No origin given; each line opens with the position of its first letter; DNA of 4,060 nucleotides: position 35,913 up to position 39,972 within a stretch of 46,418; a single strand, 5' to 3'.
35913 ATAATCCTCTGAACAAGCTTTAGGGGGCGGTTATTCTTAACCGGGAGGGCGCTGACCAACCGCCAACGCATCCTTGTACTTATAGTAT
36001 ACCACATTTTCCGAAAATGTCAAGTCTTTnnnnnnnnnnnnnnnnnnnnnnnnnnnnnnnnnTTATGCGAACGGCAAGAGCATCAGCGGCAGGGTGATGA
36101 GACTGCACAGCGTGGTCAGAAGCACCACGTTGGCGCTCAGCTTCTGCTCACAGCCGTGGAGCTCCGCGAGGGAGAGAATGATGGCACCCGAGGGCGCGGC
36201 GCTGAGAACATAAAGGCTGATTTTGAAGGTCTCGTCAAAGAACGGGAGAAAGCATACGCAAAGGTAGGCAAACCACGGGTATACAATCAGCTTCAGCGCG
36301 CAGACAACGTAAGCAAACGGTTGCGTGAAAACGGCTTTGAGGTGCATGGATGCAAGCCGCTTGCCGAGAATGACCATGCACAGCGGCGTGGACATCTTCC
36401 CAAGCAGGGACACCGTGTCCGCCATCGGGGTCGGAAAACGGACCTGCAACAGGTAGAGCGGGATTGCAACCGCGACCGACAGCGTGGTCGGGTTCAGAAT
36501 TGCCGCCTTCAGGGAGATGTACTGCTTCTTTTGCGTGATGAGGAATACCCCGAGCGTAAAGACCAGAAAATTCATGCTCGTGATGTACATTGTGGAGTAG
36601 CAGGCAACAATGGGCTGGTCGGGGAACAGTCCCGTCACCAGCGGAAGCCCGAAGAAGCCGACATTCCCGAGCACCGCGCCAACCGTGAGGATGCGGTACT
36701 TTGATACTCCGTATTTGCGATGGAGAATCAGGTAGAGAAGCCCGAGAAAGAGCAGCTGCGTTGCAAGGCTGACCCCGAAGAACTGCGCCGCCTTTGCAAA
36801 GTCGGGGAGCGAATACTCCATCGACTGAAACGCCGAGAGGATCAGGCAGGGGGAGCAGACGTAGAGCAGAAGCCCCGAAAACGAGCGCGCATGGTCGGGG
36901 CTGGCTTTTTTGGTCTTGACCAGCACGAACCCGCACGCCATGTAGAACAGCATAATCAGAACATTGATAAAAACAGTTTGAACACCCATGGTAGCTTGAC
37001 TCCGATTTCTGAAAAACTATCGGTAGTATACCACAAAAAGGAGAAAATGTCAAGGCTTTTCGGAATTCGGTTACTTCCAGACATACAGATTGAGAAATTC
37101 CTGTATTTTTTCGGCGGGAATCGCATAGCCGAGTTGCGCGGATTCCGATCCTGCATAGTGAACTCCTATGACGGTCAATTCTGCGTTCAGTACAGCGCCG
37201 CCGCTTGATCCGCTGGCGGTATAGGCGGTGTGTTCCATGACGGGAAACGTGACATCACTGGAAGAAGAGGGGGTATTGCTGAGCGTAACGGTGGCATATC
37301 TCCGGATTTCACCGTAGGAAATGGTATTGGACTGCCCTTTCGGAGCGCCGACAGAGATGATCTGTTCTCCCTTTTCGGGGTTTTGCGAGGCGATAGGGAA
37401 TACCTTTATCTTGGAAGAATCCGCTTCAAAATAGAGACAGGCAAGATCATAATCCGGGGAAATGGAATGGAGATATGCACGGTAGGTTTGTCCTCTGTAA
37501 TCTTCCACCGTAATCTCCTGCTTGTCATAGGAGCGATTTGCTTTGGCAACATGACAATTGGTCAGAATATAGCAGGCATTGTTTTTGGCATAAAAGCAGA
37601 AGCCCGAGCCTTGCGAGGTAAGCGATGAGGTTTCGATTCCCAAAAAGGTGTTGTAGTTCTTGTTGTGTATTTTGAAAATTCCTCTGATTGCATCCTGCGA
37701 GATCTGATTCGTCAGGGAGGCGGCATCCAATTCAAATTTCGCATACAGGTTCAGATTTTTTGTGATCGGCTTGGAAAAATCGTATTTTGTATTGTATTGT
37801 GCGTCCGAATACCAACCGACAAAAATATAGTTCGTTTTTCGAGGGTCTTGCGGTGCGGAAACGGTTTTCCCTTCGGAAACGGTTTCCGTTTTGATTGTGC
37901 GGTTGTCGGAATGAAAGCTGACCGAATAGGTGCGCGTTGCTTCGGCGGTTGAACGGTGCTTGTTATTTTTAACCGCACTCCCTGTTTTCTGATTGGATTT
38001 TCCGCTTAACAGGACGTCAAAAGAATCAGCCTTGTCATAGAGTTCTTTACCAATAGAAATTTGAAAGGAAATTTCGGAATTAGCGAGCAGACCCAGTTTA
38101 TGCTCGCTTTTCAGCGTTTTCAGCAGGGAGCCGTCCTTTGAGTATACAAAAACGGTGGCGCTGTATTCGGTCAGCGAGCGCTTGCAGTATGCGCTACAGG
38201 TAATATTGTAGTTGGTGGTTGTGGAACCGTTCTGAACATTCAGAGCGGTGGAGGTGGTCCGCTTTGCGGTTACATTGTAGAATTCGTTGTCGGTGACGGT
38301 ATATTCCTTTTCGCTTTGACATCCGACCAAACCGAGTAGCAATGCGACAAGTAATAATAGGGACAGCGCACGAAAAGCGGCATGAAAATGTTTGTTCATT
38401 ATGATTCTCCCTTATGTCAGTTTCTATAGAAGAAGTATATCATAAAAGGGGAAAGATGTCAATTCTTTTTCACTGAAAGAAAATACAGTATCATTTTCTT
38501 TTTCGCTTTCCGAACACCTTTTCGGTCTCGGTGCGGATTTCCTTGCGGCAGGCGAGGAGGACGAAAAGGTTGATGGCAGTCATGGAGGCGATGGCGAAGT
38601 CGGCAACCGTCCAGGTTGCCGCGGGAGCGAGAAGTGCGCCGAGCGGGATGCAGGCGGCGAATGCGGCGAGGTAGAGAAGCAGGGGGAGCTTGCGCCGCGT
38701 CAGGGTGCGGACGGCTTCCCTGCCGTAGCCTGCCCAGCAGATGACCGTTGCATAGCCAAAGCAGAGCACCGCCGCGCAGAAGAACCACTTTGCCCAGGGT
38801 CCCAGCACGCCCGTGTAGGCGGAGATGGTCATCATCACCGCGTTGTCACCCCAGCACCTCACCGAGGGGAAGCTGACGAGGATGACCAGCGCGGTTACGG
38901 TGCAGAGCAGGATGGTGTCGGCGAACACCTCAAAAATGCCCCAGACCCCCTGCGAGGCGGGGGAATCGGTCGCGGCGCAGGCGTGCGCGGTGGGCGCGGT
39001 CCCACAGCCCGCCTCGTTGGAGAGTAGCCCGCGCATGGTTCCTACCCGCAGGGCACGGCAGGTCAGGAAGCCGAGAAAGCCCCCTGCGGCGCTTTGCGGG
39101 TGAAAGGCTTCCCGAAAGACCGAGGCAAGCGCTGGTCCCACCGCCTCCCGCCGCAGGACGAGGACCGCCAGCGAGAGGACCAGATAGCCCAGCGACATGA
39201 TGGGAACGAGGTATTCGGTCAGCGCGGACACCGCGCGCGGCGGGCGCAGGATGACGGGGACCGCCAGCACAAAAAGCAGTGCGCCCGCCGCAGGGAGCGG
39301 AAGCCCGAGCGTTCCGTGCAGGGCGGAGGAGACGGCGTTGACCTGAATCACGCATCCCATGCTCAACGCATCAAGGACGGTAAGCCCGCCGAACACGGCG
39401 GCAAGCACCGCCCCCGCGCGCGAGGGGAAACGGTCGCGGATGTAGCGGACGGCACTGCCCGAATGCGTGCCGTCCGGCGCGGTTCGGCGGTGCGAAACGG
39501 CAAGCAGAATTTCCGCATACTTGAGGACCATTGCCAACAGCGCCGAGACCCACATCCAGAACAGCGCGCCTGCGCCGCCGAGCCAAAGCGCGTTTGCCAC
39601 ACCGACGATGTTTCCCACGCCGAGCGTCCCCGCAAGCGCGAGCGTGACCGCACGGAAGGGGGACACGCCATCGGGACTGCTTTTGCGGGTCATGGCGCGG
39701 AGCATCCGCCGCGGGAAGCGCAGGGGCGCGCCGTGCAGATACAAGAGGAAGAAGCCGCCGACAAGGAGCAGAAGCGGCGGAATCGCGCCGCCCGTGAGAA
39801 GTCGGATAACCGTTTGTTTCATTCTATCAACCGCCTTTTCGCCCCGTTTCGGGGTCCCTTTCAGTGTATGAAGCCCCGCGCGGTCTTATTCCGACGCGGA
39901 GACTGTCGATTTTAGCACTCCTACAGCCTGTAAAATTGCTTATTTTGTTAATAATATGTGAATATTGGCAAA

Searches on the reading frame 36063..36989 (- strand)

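Call 77: search_protein_families(library=pfam, proteins=[window:36063-36989:-], max_evalue=0.00001)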
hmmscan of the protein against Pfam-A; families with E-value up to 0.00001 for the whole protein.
window:36063-36989:- (308 aa): 1 family
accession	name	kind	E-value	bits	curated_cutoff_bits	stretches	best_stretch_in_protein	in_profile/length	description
PF03547.23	Mem_trans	-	2.2e-28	99.3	25.7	1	6-303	2-342/343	Membrane transport protein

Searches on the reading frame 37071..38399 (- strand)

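Call 77: search_protein_families(library=pfam, proteins=[window:37071-38399:-], max_evalue=0.00001)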
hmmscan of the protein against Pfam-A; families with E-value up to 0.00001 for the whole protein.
window:37071-38399:- (442 aa): 3 families
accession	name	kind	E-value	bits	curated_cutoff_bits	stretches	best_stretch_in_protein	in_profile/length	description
PF13365.12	Trypsin_2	-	9.2e-24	85.2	27.6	1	264-413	1-144/144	Trypsin-like peptidase domain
PF09479.16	Flg_new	-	8.2e-18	64.7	27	1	158-221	1-65/65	Listeria-Bacteroides repeat domain (List_Bact_rpt)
PF00089.32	Trypsin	-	4e-09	37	20.6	1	265-430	24-214/220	Trypsin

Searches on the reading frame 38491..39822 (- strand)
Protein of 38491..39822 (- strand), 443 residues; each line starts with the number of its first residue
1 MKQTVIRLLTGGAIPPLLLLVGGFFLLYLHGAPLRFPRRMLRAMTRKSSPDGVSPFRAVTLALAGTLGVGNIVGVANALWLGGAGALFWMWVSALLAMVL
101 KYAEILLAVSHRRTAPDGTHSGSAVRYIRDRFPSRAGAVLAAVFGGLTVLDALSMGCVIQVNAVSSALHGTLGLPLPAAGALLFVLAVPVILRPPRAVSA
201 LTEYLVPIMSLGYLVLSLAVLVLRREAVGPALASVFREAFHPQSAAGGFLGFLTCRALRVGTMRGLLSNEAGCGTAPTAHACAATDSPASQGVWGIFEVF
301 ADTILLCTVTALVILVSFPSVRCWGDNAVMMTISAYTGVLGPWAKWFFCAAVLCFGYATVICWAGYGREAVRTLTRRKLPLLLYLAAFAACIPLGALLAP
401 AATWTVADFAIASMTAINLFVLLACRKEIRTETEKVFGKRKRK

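Call 77: search_protein_families(library=pfam, proteins=[window:38491-39822:-], max_evalue=0.00001)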
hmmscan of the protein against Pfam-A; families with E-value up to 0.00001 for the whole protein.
window:38491-39822:- (443 aa): 1 family
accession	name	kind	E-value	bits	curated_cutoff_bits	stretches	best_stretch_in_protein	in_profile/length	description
PF01235.23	Na_Ala_symp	-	1.4e-95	321.4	24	1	46-441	6-384/392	Sodium:alanine symporter family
